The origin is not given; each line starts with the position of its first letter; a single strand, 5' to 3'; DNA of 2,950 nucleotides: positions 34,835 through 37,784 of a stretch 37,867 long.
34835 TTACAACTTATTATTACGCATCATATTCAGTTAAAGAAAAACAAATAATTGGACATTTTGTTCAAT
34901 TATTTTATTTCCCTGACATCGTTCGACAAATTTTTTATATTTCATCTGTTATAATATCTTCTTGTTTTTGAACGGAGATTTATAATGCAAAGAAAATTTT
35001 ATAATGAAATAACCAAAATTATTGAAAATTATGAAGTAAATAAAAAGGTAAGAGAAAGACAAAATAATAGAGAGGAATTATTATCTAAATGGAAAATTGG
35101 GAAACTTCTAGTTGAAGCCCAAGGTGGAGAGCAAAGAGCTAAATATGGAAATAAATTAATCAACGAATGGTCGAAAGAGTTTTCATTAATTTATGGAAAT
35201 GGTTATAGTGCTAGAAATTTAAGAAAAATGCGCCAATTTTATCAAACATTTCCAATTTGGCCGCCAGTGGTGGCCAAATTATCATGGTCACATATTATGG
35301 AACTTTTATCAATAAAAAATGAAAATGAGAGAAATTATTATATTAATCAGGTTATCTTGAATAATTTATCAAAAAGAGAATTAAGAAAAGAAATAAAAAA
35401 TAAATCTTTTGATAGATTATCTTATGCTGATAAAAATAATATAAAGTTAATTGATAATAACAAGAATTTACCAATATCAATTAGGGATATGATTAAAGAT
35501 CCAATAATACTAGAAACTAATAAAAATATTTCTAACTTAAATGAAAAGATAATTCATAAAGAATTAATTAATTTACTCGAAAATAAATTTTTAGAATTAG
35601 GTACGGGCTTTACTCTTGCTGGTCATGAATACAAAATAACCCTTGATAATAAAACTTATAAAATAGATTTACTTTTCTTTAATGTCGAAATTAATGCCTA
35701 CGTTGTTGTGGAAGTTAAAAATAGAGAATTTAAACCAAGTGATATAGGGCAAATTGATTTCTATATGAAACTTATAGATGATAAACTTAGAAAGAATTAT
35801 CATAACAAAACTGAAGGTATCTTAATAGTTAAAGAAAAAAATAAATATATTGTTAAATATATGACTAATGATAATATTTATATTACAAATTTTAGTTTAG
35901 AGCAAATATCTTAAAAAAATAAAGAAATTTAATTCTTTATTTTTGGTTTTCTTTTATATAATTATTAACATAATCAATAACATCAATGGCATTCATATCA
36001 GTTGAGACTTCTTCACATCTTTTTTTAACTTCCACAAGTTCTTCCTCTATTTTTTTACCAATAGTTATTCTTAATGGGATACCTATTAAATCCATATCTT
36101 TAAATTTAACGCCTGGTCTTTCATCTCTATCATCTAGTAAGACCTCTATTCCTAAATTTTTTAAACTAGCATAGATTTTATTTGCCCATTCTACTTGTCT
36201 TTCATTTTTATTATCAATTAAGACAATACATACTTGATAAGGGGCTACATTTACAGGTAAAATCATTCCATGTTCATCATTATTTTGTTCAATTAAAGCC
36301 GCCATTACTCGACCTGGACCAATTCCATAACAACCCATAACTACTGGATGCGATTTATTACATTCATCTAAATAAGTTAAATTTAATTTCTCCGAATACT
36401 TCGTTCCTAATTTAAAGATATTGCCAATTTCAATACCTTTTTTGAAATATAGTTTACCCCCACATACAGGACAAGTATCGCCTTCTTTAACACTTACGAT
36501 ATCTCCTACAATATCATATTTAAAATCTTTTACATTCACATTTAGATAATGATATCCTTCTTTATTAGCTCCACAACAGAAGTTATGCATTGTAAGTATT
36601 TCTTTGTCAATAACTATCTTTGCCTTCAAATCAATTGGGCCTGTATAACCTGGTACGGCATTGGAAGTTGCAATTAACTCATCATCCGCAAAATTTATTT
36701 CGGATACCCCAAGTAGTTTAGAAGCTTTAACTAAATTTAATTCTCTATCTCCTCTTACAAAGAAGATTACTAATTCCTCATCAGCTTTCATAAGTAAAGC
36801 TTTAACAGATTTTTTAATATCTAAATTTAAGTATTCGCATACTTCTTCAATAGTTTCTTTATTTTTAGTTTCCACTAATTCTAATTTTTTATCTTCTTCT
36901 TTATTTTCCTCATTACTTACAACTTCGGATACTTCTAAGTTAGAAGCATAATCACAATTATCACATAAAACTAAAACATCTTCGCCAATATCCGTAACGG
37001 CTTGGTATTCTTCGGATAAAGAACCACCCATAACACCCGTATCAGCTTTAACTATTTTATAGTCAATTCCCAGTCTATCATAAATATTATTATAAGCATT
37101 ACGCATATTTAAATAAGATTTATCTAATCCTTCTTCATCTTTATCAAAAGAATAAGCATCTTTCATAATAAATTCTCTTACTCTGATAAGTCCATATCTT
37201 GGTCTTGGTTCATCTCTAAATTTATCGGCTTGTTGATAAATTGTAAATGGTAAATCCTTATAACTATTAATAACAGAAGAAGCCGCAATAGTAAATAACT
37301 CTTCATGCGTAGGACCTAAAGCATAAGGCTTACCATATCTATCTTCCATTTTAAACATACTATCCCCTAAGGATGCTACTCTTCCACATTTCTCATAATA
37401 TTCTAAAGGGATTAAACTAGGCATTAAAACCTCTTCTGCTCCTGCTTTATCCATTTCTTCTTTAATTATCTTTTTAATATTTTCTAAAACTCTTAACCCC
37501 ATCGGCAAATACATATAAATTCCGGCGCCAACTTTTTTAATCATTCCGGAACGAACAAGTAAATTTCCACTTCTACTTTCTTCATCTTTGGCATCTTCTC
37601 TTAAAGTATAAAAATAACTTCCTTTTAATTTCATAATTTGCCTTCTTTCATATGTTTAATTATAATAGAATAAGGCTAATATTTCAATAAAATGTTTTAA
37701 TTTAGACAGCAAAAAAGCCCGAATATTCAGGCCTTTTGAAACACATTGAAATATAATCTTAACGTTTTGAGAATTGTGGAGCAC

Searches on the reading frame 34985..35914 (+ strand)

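Call 62: search_protein_families(library=pfam, proteins=[window:34985-35914:+], max_evalue=0.00001)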
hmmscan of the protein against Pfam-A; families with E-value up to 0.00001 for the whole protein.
window:34985-35914:+ (309 aa): 2 families
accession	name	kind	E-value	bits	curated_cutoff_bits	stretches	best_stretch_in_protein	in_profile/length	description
PF06250.17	YhcG_C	-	2e-34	119.2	32.5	1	168-302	2-139/157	YhcG PDDEXK nuclease domain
PF17761.7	DUF1016_N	-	7.3e-34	117.3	32.8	1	19-144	9-137/137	DUF1016 N-terminal domain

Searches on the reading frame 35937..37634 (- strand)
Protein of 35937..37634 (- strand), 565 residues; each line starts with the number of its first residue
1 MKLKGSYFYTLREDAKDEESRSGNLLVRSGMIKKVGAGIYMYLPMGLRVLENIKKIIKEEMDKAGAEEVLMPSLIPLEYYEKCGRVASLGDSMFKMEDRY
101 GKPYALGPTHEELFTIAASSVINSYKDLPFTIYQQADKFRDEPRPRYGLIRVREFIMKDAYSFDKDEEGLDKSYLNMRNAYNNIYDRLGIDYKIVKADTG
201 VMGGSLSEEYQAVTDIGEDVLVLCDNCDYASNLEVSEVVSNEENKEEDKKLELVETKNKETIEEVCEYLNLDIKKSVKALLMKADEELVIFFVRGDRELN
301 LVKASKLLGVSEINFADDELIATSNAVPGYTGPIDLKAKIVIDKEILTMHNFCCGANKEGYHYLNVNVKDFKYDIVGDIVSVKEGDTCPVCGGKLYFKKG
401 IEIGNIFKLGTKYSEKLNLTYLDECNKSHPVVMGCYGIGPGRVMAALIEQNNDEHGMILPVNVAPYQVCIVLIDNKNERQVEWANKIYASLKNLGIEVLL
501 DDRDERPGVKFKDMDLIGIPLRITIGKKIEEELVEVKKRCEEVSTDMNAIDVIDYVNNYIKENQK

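Call 62: search_protein_families(library=pfam, proteins=[window:35937-37634:-], max_evalue=0.00001)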
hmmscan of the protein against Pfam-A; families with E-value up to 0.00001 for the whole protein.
window:35937-37634:- (565 aa): 3 families
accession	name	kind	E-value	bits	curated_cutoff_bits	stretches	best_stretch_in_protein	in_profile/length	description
PF00587.30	tRNA-synt_2b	-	2.9e-34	119.1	29.3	1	94-451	1-179/179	tRNA synthetase class II core domain (G, H, P, S and T)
PF04073.20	tRNA_edit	-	3.2e-23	82.6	25.5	1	257-366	2-116/123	Aminoacyl-tRNA editing domain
PF03129.25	HGTP_anticodon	-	3.3e-18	66.1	21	1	467-557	1-92/94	Anticodon binding domain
